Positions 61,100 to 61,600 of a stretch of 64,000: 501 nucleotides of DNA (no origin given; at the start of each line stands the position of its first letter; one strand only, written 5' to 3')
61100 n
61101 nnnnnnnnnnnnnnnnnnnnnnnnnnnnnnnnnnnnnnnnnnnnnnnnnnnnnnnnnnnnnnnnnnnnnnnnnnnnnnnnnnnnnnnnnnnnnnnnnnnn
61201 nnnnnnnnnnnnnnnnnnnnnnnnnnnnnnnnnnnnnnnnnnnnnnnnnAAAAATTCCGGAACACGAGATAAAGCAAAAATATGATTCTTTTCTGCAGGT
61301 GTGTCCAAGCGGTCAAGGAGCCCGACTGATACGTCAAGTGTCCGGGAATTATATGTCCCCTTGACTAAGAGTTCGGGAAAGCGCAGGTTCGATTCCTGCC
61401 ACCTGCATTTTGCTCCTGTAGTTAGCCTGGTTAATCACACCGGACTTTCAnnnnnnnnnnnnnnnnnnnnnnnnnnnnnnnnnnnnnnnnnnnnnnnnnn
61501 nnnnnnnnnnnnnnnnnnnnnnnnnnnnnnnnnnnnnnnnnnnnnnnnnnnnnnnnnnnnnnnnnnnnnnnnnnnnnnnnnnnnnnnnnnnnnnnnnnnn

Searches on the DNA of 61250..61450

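Call 44: search_rna_families(source=window, start=61250, end=61450, threshold=gathering, show_alignments=2)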
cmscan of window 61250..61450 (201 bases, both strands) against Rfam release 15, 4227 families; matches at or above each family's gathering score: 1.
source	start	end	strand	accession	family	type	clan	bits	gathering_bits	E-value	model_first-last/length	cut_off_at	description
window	61295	61407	+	RF00005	tRNA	Gene; tRNA;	CL00001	56.7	29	4.4e-12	1-71/71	no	tRNA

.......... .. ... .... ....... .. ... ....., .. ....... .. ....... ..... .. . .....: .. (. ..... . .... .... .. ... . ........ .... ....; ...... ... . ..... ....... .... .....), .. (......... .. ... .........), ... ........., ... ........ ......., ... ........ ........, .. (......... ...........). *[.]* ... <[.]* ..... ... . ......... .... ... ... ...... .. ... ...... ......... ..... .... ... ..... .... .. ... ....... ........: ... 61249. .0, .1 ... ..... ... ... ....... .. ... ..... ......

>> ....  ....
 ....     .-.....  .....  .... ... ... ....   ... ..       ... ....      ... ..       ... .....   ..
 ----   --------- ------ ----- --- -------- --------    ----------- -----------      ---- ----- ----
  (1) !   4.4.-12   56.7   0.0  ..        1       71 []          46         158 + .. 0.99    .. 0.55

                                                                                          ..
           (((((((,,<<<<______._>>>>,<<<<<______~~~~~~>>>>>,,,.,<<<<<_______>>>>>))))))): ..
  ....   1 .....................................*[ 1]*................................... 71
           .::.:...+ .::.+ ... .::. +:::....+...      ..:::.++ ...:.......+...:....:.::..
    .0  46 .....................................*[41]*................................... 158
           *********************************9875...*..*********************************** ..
